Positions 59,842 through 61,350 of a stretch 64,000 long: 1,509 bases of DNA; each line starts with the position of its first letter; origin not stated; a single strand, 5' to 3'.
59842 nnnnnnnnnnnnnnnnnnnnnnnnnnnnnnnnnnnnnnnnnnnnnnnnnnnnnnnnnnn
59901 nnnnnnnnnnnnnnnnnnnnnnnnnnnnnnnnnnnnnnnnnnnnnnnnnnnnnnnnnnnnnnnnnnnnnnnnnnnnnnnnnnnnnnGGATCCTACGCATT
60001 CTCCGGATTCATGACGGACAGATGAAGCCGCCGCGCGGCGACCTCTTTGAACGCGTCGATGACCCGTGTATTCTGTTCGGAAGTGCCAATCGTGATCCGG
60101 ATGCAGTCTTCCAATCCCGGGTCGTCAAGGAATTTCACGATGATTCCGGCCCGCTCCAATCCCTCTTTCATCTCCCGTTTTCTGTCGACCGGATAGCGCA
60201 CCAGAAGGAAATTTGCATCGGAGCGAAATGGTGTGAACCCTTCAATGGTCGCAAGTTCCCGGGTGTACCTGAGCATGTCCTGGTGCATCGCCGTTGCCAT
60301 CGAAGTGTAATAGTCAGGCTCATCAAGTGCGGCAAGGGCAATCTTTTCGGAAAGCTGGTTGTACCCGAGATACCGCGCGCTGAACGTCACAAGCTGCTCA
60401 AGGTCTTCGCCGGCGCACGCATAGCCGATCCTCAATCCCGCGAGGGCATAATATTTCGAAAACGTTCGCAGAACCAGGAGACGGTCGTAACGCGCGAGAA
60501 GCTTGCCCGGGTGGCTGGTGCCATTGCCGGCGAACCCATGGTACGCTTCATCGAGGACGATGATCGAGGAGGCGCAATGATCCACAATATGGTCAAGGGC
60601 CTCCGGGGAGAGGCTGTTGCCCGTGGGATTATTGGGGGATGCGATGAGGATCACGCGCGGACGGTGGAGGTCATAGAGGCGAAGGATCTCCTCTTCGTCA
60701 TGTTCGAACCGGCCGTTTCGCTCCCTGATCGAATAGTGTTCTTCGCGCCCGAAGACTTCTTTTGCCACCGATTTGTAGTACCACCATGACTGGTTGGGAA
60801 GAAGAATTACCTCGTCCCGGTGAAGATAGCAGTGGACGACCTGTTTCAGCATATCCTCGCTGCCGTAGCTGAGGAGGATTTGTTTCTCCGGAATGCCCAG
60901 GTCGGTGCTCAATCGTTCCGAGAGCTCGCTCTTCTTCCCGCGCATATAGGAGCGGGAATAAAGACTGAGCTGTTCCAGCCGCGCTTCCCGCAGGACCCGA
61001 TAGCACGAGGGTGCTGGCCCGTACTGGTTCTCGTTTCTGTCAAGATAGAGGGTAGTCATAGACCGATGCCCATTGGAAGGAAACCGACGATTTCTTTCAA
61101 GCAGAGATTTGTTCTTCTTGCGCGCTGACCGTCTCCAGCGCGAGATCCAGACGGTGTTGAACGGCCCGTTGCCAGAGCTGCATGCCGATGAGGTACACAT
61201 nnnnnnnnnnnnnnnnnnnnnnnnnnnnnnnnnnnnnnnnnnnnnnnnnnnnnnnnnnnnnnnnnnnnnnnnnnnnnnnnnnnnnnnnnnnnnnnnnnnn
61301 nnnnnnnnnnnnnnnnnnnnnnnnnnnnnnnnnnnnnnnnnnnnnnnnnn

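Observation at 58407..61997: Candidate operon for an unusual polar head group: two CDP-alcohol phosphatidyltransferases bracketing a HisC/CobD-like PLP enzyme and a LicC-like nucleotidyltransferase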

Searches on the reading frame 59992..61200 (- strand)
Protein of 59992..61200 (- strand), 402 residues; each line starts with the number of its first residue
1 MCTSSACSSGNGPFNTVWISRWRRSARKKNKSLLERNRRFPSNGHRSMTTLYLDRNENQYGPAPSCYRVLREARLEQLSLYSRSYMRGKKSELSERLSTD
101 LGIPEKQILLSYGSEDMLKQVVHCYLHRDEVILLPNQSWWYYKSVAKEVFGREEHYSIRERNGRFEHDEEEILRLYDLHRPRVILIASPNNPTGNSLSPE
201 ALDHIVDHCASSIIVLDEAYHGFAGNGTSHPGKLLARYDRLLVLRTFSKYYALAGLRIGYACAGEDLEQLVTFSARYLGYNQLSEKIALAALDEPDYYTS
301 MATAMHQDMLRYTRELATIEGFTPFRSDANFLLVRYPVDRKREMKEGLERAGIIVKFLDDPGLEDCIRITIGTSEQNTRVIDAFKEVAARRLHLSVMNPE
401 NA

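Call 3: search_protein_families(library=pfam, proteins=[window:59992-61200:-], max_evalue=0.01)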
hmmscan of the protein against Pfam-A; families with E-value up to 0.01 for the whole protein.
window:59992-61200:- (402 aa): 1 family
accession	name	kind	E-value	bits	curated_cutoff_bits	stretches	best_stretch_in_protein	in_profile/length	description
PF00155.27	Aminotran_1_2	-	7.3e-38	131.1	19.7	1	90-384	44-361/361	Aminotransferase class I and II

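Call 4: search_protein_families(library=ncbifam, proteins=[window:59992-61200:-], max_evalue=0.01)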
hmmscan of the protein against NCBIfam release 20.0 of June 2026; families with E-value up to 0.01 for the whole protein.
window:59992-61200:- (402 aa): 65 families (the best 25 are shown)
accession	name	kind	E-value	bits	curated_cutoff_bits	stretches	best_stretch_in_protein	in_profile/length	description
TIGR01141.1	hisC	equivalog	7.4e-70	235.6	276.55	1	50-387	22-349/349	histidinol-phosphate transaminase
NF002877.0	PRK03317.1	equivalog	2.7e-46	158.1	409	1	52-391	35-370/374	histidinol-phosphate transaminase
NF003496.0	PRK05166.1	equivalog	1.8e-45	155.4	540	1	53-388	41-370/373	histidinol-phosphate transaminase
NF002878.0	PRK03321.1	subfamily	9.1e-43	146.3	374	1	43-389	17-350/352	histidinol-phosphate transaminase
TIGR01140.1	L_thr_O3P_dcar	equivalog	1.2e-38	133.1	290.55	1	90-384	50-330/331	threonine-phosphate decarboxylase CobD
NF006580.0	PRK09105.1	subfamily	5.3e-34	117.7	444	1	44-389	42-372/375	pyridoxal phosphate-dependent aminotransferase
NF006014.0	PRK08153.1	equivalog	4.8e-32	111.2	510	1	53-387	38-363/370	pyridoxal phosphate-dependent aminotransferase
NF002726.0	PRK02610.1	equivalog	3.2e-30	105.3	391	1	99-387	85-368/374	histidinol-phosphate transaminase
NF051461.1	pyoverd_PtaA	equivalog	2.6e-29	102.1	500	1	42-386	28-358/359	pyoverdine biosynthesis transaminase PtaA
NF006225.0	PRK08354.1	equivalog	2.5e-26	92.8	288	1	93-388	51-316/318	putative aminotransferase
NF041364.1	GntC_guanitoxin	equivalog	1.8e-25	89.6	415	1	104-374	60-342/356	guanitoxin biosynthesis PLP-dependent (S)-gamma-hydroxy-L-arginine cyclodehydratase GntC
TIGR03947.1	viomycin_VioD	equivalog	2.4e-17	62.9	390.9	1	104-313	68-278/359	capreomycidine synthase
NF004870.0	PRK06225.1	equivalog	2.6e-17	62.7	351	1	25-334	6-314/380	pyridoxal phosphate-dependent aminotransferase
NF005915.1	PRK07908.1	equivalog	9.7e-17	61.3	360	1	162-384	116-331/332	Rv2231c family histidinol phosphate aminotransferase CobC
NF005732.0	PRK07550.1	equivalog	1.6e-16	60.4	366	1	103-270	91-261/389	aminotransferase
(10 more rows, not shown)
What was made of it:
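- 59992..61059 (-): Gene C: HisC-like fold-type I PLP enzyme (355 aa), the founding member here of a distinct 'SWWYY/RYLG' subfamily. Proposed maker of the amino-alcohol phosphate. TIGR01141 hisC 235.6 bits is below the 276.55 cutoff, and TIGR01140 CobD 133 bits is below 290.55 (calls 3, 4).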

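Call 9: find_homologous_proteins(query=window:59995-61059:-, max_evalue=1e-20)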
Query seq(355 aa) (355 aa): 6435 proteins with E <= 1e-20 among 8000 candidates; the best 120 are listed.
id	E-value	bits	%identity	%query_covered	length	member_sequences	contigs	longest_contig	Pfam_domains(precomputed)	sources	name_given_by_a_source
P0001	5.0e-237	804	100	100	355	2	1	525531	PF00155.28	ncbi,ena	-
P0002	1.4e-172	592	73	100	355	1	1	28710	PF00155.28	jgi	jgi:histidinol-phosphate aminotransferase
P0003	3.3e-169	581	73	98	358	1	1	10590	PF00155.28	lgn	-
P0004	5.9e-169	580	73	100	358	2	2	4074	PF00155.28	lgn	-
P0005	1.5e-166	572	71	99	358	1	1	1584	PF00155.28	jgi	jgi:histidinol-phosphate aminotransferase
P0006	1.6e-165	569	71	99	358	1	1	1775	PF00155.28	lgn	-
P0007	1.3e-164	566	71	99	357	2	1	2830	PF00155.28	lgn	-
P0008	2.5e-164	565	69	99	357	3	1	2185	PF00155.28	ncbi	-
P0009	4.5e-164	564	70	99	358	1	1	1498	PF00155.28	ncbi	-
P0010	1.2e-162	559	70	99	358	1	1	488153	PF00155.28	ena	-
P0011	4.5e-161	554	69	98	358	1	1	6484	PF00155.28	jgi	jgi:histidinol-phosphate aminotransferase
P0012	6.4e-161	553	69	100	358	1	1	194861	PF00155.28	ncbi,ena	-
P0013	3.5e-160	551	69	97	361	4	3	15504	PF00155.28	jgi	jgi:histidinol-phosphate aminotransferase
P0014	6.1e-160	550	69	99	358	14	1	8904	PF00155.28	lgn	-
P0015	1.0e-159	550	68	100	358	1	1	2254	PF00155.28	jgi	jgi:histidinol-phosphate aminotransferase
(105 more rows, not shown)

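Call 11: find_related_loci(query=A1, collection=genome_contigs, flank=8000)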
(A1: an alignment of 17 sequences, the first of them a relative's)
Query A1 (355 aa) in genome_contigs; peptide patterns used: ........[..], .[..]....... (x = any residue, [..] = any of these).
533 stretches matched a pattern; 527 encode a relative of the query (tblastn E <= 1e-3); the best 80 are kept; 80 distinct loci.
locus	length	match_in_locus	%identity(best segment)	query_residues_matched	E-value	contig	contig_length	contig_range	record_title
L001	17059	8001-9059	69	1-353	2e-166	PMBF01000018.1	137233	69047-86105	MAG: Ignavibacteriae bacterium isolate fen_1294 73.20120700_E3M.80_contig_70, whole genome shotgun sequence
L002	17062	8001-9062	69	1-354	7e-166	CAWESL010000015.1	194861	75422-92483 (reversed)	MAG: Ignavibacteriota bacterium isolate MFD01872.bin.1.311 genome assembly, contig: contig_192152, whole genome shotgun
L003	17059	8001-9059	69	1-353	1e-163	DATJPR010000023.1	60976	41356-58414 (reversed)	MAG TPA_asm: Bacteroidota bacterium isolate SMAG_U14918 k141_993376, whole genome shotgun sequence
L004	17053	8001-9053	68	1-351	1e-162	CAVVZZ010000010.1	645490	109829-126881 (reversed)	MAG: Ignavibacteriota bacterium isolate MFD01872.bin.1.283 genome assembly, contig: contig_52911, whole genome shotgun s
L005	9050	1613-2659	69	1-349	1e-162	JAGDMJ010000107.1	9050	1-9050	MAG: Bacteroidetes bacterium isolate CTSoil_037 scaffold_1100, whole genome shotgun sequence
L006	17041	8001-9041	68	1-347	2e-159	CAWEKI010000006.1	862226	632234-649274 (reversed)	MAG: uncultured Bacteroidetes bacterium isolate MFD05942.bin.1.2 genome assembly, contig: contig_23257, whole genome sho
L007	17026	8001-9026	65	1-342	1e-156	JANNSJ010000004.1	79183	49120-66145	MAG: Bacteroidota bacterium isolate SOY_31_metabat_225 SOY_31_k141_962905, whole genome shotgun sequence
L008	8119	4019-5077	62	1-353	7e-151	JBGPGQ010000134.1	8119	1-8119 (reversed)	MAG: Bacteroidota bacterium isolate OBJ_0618_7090110_39 k141_266174_length_8119_cov_10.0006, whole genome shotgun sequen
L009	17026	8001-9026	63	1-342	5e-151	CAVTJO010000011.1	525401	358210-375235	MAG: uncultured Bacteroidetes bacterium isolate MFD05942.bin.1.467 genome assembly, contig: contig_29679, whole genome s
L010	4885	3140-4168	63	1-343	3e-153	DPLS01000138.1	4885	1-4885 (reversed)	MAG TPA_asm: Bacteroidetes bacterium isolate UBA11986 contig_33242, whole genome shotgun sequence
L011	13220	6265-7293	61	1-343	2e-147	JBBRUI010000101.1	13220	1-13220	MAG: Bacteroidota bacterium isolate La3_concoct.179 La3_concoct.179_K_1717802_L_13220_cov_8.0000, whole genome shotgun s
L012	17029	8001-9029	62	1-343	1e-147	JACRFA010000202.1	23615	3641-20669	MAG: Ignavibacteriae bacterium isolate NC_groundwater_1713_Pr3_B-0.1um_53_10 SR-2_scaffold_141_2676883, whole genome sho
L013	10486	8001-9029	60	1-343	1e-146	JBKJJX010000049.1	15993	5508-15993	MAG: Bacteroidota bacterium isolate ant_bin.22 S1Ck117_5820654_flag_1_multi_11.0000_len_15993, whole genome shotgun sequ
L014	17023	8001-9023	63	1-341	3e-146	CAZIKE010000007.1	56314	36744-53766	MAG TPA_asm: uncultured Chitinophagales bacterium isolate SRP290908_co1_392 genome assembly, contig: NODE_572_length_563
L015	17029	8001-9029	61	1-343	3e-145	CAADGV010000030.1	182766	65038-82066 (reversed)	uncultured Chlorobi bacterium isolate CHB1.fa.gz genome assembly, contig: k127_886455, whole genome shotgun sequence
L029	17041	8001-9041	52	4-350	1e-120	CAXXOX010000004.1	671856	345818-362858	MAG: Bacteroidales bacterium isolate 201d7cc5-cfe6-415f-8efa-99aa2e61e932 genome assembly, contig: contig_4, whole genom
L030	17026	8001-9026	52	4-345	7e-120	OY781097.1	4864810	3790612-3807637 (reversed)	MAG: Bacteroidales bacterium isolate 99733e06-e075-4ae5-9cfd-26ee2894fe83 genome assembly, chromosome: 1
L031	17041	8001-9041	52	4-350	6e-120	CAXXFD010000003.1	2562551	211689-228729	MAG: Bacteroidales bacterium isolate 4c1f1197-ba28-441f-b5c2-3ffc506e3234 genome assembly, contig: contig_3, whole genom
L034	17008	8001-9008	56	4-339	1e-117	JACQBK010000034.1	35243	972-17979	MAG: Ignavibacteriales bacterium isolate NC_groundwater_940_Pr1_S-0.2um_46_57 Montesol18-Sp2_coassembly_scaffold_94397,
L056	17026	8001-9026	62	1-342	1e-140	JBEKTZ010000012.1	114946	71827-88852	MAG: Candidatus Aminicenantales bacterium isolate SPRUCE 56 SPRUCE_56_12, whole genome shotgun sequence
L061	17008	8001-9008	49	4-339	3e-110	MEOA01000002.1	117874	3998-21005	MAG: Bacteroidetes bacterium GWE2_42_24 gwe2_scaffold_100, whole genome shotgun sequence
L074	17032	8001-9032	45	5-344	2e-105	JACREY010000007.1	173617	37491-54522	MAG: Ignavibacteriae bacterium isolate NC_groundwater_1711_Pr3_B-0.1um_37_88 SR-2_scaffold_141_637849, whole genome shot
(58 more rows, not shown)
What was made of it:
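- (2) Conservation: the C family was found at 527 places in one-genome-per-species GTDB contigs (call 11).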

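Call 15: search_protein_families(library=pfam, proteins=[L074:5828-6319:+, L074:6356-7168:+, L074:7170-7940:+, L074:9046-9612:+, L074:9614-11734:+, L074:11760-12623:+, L074:12640-13383:+, L074:13389-14336:+, L074:14337-16217:+], max_evalue=0.001)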
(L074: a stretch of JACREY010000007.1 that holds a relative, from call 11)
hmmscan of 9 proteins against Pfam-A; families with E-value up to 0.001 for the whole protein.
L074:5828-6319:+ (163 aa): 1 family
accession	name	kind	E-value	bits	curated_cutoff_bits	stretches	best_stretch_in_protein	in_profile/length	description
PF00300.27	His_Phos_1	-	1e-07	32.3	21.7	1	3-72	1-68/194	Histidine phosphatase superfamily (branch 1)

L074:6356-7168:+ (270 aa): 6 families
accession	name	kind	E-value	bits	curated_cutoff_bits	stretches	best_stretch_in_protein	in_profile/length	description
PF00005.33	ABC_tran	-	9.5e-24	85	25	1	22-179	1-136/137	ABC transporter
PF13304.12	AAA_21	-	5.6e-11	43.5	27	1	142-214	235-302/304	AAA domain, putative AbiEii toxin, Type IV TA system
PF13166.12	AAA_13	-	2.2e-08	33.7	36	1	140-224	495-583/713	AAA domain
PF02463.25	SMC_N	-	1.2e-07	31.9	40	1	30-215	22-202/220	RecF/RecN/SMC N terminal domain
PF13175.12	AAA_15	-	6.1e-06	26.5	32.1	0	23-57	15-48/374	AAA ATPase domain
PF01637.24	ATPase_2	-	6.3e-05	23.3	33.2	0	31-238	19-184/225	ATPase domain predominantly from Archaea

L074:7170-7940:+ (256 aa): 3 families
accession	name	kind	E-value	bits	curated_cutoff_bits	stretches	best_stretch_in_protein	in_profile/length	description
PF00378.25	ECH_1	-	4.1e-52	177.4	27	1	20-255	10-243/251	Enoyl-CoA hydratase/isomerase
PF16113.10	ECH_2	-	5e-33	115.4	27.2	1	18-229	3-215/335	Enoyl-CoA hydratase/isomerase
PF01972.22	SDH_protease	-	0.00051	19.6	31.3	1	99-166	117-184/286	ClpP-like SDH-type serine proteinase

L074:9046-9612:+ (188 aa): 1 family
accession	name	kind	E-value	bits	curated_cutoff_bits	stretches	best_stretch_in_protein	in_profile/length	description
PF02643.20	DUF192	-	9.2e-33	112.7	27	1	81-185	1-96/96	Uncharacterized ACR, COG1430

L074:9614-11734:+ (706 aa): 5 families
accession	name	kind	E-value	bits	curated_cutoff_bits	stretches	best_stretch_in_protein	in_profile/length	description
PF17941.7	PP_kinase_C_1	-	6.6e-78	260.5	25.7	1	332-496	1-165/167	Polyphosphate kinase C-terminal domain 1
PF13090.12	PP_kinase_C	-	1.3e-67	227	25.8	1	504-674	1-172/172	Polyphosphate kinase C-terminal domain 2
PF02503.22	PP_kinase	-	5.6e-62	209.1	31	1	127-306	2-183/183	Polyphosphate kinase middle domain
PF13089.11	PP_kinase_N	-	2.2e-39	134.5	23.8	1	12-117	1-106/107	Polyphosphate kinase N-terminal domain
PF13091.12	PLDc_2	-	3.5e-10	40.3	27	0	371-491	13-130/132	PLD-like domain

L074:11760-12623:+ (287 aa): 1 family
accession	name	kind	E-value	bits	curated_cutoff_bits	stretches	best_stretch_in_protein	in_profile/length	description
PF01066.26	CDP-OH_P_transf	-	2.3e-12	48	22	1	42-138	3-94/152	CDP-alcohol phosphatidyltransferase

L074:12640-13383:+ (247 aa): 2 families
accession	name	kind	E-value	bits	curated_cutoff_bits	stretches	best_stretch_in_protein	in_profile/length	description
PF00483.29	NTP_transferase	-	6.9e-12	45.9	21.2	1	3-113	2-116/245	Nucleotidyl transferase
PF12804.13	NTP_transf_3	-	1.3e-06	29.1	27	1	3-121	1-110/160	MobA-like NTP transferase domain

L074:13389-14336:+ (315 aa): 3 families
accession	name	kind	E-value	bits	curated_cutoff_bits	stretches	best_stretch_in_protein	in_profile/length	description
PF01694.28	Rhomboid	-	3e-32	112.2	22.6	1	76-221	3-142/143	Rhomboid domain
PF08551.15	DUF1751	-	2.9e-07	31.4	22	1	76-141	7-72/99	Eukaryotic integral membrane protein (DUF1751)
PF20216.3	DUF6576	-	7.1e-07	29.7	27.3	1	279-313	13-47/47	Family of unknown function (DUF6576)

L074:14337-16217:+ (626 aa): 2 families
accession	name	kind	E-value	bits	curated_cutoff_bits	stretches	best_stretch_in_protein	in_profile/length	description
PF04551.19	GcpE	-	2.6e-126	421.7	32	2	6-287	1-253/343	GcpE protein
PF17763.6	Asparaginase_C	-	0.00058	20.3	34.6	0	460-496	2-38/114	Glutaminase/Asparaginase C-terminal domain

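Call 16: search_protein_families(library=pfam, proteins=[L030:4494-5642:+, L030:5764-6885:+, L030:6885-7889:+, L030:9029-9943:+, L030:9906-10643:+, L030:10643-11464:+, L030:11468-12484:+, L030:12493-13404:+, L030:13454-14419:+], max_evalue=0.001)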
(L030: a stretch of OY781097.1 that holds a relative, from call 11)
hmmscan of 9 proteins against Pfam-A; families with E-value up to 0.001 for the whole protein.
L030:4494-5642:+ (382 aa): 0 families

L030:5764-6885:+ (373 aa): 2 families
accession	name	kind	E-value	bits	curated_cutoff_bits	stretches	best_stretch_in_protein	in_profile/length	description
PF00583.31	Acetyltransf_1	-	2.1e-09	38.1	20.7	1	251-350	31-107/116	Acetyltransferase (GNAT) family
PF13508.13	Acetyltransf_7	-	0.00021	22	27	0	278-347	28-69/84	Acetyltransferase (GNAT) domain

L030:6885-7889:+ (334 aa): 8 families
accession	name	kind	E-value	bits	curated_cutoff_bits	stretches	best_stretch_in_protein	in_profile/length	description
PF01370.27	Epimerase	-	3.3e-32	112.2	20.9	1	4-223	1-227/240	NAD dependent epimerase/dehydratase family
PF16363.11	GDP_Man_Dehyd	-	1.5e-16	61.2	27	1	5-256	1-271/332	GDP-mannose 4,6 dehydratase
PF01073.25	3Beta_HSD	-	2.3e-15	56.8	22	1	5-223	1-231/280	3-beta hydroxysteroid dehydrogenase/isomerase family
PF04321.23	RmlD_sub_bind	-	1.9e-13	50.6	27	1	3-255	2-235/287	RmlD substrate binding domain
PF07993.18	NAD_binding_4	-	3e-12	46.7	20.1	2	66-182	82-214/258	Male sterility protein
PF13460.12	NAD_binding_10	-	5.5e-12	46.4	27.2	1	8-179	1-150/184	NAD(P)H-binding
PF05368.20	NmrA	-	2.4e-07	31.1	27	1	2-64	3-68/298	NmrA-like family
PF00106.31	adh_short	-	6.7e-07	29.4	26.6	1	2-90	1-95/195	short chain dehydrogenase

L030:9029-9943:+ (304 aa): 1 family
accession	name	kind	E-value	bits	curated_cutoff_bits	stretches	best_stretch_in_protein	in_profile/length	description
PF01066.26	CDP-OH_P_transf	-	7.4e-12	46.3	22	1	42-150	3-103/152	CDP-alcohol phosphatidyltransferase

L030:9906-10643:+ (245 aa): 2 families
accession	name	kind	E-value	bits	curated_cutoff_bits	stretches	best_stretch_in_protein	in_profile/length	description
PF00483.29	NTP_transferase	-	1.7e-13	51.2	21.2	1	2-116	1-118/245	Nucleotidyl transferase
PF12804.13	NTP_transf_3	-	1.8e-09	38.4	27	1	3-124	1-112/160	MobA-like NTP transferase domain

L030:10643-11464:+ (273 aa): 1 family
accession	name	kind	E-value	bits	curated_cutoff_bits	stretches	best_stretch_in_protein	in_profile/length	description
PF01810.24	LysE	-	7.3e-17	61.9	25.6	1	24-138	7-118/193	LysE type translocator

L030:11468-12484:+ (338 aa): 1 family
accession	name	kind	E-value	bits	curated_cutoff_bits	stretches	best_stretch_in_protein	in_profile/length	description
PF00923.25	TAL_FSA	-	3.4e-93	312.6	27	1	32-332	1-284/285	Transaldolase/Fructose-6-phosphate aldolase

L030:12493-13404:+ (303 aa): 1 family
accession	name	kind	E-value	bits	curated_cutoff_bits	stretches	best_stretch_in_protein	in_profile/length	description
PF04960.20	Glutaminase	-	9.4e-111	370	27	1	22-303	2-286/286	Glutaminase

L030:13454-14419:+ (321 aa): 0 families

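Call 18: search_solved_structures(query=window:59995-61059:-, max_evalue=1e-10)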
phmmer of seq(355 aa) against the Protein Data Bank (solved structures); distinct sequences matched with E-value up to 1e-10: 32.
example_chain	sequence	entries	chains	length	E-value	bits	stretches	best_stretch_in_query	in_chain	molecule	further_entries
3get_A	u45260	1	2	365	1.7e-30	109.8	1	5-339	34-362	Histidinol-phosphate aminotransferase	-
3hdo_A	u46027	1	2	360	4.6e-30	108.4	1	4-343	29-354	Histidinol-phosphate aminotransferase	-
8bj1_A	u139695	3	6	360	1.3e-29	106.8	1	5-331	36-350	histidinol-phosphate aminotransferase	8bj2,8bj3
8bj4_A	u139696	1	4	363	1.4e-29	106.8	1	5-331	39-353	histidinol-phosphate aminotransferase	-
3euc_A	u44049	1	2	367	1.8e-27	99.8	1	5-338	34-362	Histidinol-phosphate aminotransferase 2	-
1fg3_A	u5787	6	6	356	7.5e-25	91.2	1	44-338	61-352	HISTIDINOL PHOSPHATE AMINOTRANSFERASE | HISTIDINOL-PHOSPHATE AMINOTRANSFERASE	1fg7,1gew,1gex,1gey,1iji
3ffh_A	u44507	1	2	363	1.6e-23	86.9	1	9-337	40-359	Histidinol-phosphate aminotransferase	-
7szp_A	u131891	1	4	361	6.9e-23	84.8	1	56-337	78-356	Histidinol-phosphate aminotransferase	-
4r2n_A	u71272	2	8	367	6.6e-22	81.5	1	6-332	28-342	Putative phenylalanine aminotransferase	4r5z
9t0w_A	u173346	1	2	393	2.7e-20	76.2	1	6-341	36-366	Histidinol-phosphate aminotransferase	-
4r8d_A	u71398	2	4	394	2.7e-20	76.2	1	6-341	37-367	Histidinol-phosphate aminotransferase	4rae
3cq4_A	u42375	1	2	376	5e-19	72.1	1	5-347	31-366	Histidinol-phosphate aminotransferase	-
3cq5_A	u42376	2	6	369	1.2e-18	70.8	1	5-341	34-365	Histidinol-phosphate aminotransferase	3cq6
3ly1_A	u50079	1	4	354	1.6e-17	67.1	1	6-340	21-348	Putative histidinol-phosphate aminotransferase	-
4wbt_A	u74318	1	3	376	3.1e-17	66.2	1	7-332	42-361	Probable histidinol-phosphate aminotransferase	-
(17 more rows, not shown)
